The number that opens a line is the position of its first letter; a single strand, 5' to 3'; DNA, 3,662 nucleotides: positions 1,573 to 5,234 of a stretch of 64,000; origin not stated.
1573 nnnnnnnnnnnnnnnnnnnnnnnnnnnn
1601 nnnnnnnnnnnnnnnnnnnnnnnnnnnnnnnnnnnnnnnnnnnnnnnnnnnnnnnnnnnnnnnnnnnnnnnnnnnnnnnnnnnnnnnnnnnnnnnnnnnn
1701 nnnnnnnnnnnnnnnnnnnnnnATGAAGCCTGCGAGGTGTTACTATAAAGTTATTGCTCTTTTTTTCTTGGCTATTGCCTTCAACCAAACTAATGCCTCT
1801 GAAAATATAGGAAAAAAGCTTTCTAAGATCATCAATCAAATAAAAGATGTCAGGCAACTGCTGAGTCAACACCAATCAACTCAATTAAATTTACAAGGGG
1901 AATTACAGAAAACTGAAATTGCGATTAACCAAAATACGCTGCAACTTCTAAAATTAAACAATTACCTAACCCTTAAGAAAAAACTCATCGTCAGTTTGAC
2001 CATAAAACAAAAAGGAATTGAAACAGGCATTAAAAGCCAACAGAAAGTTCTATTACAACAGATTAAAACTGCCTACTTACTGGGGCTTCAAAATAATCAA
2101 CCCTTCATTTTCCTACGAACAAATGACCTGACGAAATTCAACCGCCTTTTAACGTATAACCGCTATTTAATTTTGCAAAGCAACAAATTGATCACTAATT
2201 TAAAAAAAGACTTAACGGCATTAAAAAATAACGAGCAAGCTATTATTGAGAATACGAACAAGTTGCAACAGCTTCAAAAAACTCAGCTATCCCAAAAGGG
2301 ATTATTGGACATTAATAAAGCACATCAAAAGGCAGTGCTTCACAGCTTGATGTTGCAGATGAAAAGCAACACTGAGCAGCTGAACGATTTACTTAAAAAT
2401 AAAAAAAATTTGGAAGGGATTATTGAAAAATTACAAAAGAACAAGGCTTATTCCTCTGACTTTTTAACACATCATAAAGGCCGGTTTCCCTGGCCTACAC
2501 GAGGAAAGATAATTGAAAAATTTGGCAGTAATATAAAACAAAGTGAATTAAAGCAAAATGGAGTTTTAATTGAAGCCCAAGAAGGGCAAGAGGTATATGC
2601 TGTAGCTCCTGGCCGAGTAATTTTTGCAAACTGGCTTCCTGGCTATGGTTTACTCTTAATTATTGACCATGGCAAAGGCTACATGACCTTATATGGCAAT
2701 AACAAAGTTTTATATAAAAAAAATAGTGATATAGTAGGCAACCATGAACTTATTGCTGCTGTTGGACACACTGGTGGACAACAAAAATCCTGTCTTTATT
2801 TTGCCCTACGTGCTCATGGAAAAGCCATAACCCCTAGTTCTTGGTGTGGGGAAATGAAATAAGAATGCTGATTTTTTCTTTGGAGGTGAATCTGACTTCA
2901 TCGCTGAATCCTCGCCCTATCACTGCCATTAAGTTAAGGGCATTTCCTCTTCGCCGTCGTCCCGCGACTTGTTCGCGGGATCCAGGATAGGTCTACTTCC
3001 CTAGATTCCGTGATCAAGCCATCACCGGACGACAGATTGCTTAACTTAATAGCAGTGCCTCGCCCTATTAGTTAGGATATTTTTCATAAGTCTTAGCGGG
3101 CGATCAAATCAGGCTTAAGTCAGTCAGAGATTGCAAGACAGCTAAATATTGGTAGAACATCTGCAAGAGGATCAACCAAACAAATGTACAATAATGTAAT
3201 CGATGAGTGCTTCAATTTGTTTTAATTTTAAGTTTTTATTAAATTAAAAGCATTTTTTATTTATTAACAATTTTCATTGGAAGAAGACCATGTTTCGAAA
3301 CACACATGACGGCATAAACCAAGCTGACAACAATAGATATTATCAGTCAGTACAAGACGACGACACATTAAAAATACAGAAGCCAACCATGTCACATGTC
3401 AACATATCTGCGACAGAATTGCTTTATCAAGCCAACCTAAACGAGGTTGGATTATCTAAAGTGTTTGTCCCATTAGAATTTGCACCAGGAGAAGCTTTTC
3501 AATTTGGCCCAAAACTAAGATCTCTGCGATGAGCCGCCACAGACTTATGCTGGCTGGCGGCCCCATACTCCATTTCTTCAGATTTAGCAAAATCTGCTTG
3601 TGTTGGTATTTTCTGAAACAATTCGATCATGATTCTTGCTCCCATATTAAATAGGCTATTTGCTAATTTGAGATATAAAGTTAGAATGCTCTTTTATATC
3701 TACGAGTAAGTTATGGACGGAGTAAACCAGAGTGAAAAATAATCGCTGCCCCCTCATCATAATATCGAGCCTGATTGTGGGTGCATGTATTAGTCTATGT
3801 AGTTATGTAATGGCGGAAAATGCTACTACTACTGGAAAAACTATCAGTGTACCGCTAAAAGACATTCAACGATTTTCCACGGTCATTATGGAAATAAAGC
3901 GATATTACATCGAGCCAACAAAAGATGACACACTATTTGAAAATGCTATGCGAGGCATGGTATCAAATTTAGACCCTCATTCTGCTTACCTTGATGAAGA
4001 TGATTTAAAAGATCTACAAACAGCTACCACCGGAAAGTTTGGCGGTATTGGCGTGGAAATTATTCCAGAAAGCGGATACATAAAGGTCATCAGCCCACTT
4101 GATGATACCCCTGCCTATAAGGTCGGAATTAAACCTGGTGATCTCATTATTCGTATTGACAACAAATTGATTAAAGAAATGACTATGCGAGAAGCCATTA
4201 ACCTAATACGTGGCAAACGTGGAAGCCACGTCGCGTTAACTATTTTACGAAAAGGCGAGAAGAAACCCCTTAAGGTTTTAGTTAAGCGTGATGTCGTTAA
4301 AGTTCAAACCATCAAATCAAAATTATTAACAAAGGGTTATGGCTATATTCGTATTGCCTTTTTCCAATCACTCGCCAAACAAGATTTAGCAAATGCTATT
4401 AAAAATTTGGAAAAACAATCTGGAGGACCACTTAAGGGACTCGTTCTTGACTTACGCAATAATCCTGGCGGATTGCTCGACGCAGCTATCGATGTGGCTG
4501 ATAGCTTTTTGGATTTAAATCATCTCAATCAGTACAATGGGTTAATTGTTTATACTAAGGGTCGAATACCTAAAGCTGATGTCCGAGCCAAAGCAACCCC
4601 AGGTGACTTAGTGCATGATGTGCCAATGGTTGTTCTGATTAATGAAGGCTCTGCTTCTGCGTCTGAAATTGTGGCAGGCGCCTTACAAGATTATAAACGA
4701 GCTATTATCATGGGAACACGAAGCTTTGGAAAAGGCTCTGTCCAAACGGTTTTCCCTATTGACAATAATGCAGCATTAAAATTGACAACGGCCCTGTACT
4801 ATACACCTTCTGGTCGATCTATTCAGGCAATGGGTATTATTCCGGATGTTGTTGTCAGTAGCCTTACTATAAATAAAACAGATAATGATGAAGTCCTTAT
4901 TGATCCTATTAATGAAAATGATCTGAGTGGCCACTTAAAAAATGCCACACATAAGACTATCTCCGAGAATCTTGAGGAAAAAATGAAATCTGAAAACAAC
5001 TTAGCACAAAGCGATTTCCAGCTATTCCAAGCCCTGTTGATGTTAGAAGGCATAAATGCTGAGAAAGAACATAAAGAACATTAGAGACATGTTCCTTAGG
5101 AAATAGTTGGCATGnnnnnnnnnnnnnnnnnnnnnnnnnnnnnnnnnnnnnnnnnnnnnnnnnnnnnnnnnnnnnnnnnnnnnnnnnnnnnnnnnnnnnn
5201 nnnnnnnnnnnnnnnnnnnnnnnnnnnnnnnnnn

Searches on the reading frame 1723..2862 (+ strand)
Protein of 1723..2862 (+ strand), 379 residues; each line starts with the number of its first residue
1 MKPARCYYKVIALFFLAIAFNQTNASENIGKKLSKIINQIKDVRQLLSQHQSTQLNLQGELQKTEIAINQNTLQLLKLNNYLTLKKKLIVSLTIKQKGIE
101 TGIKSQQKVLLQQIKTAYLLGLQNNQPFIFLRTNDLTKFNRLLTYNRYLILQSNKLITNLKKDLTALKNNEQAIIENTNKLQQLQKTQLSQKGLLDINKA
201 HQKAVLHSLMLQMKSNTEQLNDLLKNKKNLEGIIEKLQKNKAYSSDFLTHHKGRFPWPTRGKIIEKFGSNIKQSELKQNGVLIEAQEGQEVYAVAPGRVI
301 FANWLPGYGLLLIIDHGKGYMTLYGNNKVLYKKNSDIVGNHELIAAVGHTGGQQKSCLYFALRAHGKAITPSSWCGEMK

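Call 53: search_protein_families(library=ncbifam, proteins=[window:1723-2862:+], max_evalue=0.00001)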
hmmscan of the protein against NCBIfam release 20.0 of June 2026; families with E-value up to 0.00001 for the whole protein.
window:1723-2862:+ (379 aa): 10 families
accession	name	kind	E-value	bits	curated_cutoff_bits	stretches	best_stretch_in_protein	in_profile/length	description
NF008644.1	PRK11637.1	equivalog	4.3e-47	160.9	270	2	248-376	257-384/385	murein hydrolase activator EnvC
NF040883.1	amid_act_ActS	equivalog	1.1e-18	67.5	375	1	254-373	116-231/242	amidase activator ActS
NF008123.1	PRK10871.1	equivalog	3.3e-18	66.2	311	1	253-372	244-359/365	murein hydrolase activator NlpD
NF050804.1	CellDivDipMCaul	equivalog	7.7e-18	64.6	900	1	249-363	501-614/634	cell division endopeptidase DipM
NF052336.1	PdgHdaseHSB100310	equivalog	4.2e-15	55.9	500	1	254-368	34-147/316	peptidoglycan hydrolase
NF047755.1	LIC_10271_M23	exception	1.7e-13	50.8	180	1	211-372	52-206/207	LIC_10271 family cell wall hydrolase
NF047657.1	CellWlHdaseLepto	equivalog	1.7e-10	40.8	400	1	227-372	78-217/221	hypothetical protein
NF041208.1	celldiv_DipM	equivalog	1.9e-10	40.5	740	1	234-373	279-415/419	cell division endopeptidase DipM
NF052529.1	PG_M23_Pgp6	exception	3.3e-08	32.6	600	1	288-375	345-432/452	peptidoglycan metallopeptidase Pgp6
NF052530.1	Heli_ShapePgp3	exception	3e-07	29.8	300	1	194-372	87-261/270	peptidoglycan metallopeptidase Pgp3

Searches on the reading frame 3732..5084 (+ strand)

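Call 53: search_protein_families(library=ncbifam, proteins=[window:3732-5084:+], max_evalue=0.00001)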
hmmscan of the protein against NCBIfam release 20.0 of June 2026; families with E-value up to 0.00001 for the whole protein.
window:3732-5084:+ (450 aa): 14 families
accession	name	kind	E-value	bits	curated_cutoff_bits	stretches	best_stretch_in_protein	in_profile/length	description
TIGR03900.1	prc_long_Delta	hypoth_equivalog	1.4e-105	354.3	660.95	1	70-430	105-460/973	MXAN_5808 family serine peptidase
TIGR00225.1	prc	subfamily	5.1e-97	324.9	218.6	1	59-383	4-322/335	C-terminal processing peptidase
NF052377.1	lmo1851_S41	exception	4.5e-81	272.9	725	1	9-376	12-368/468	lmo1851 family serine protease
NF045590.1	Cterm_S41_CtpC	exception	1.3e-80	271.2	665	1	70-379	81-381/418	carboxyl-terminal processing protease CtpC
NF045588.1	Cterm_S41_CtpA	exception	1.1e-79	268.2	625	1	71-382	77-383/401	carboxyl-terminal processing protease CtpA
NF045589.1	Cterm_S41_CtpB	exception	1.7e-74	251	633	1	72-377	84-382/416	carboxyl-terminal processing protease CtpB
NF045591.1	Cterm_S41_CtpZ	exception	8.1e-65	219.1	525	1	71-384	77-383/403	carboxyl-terminal processing protease CtpZ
NF051464.1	tail_spec_CT441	exception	8.8e-64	216.3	700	1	63-434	206-584/645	tail-specific protease Tsp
NF008388.1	PRK11186.1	exception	6e-40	137.3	825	1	60-388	202-538/663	carboxy terminal-processing peptidase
NF033424.1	chlamy_CPAF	equivalog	1.6e-14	53.4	250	1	296-376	456-539/564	protease-like activity factor CPAF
NF058627.1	S41_Gfo1087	equivalog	1.1e-11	44.4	455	1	54-256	69-274/489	GFO_1087 family putative carboxy terminal peptidase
TIGR02037.1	degP_htrA_DO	subfamily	4e-08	32.6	416.2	1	123-223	267-357/434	Do family serine endopeptidase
TIGR02038.1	protease_degS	equivalog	3.7e-06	26.3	422.95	1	120-188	285-350/351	outer membrane-stress sensor serine endopeptidase DegS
NF047968.1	SerProtHtrA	equivalog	5.4e-06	26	470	1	108-182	283-355/357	serine protease HtrA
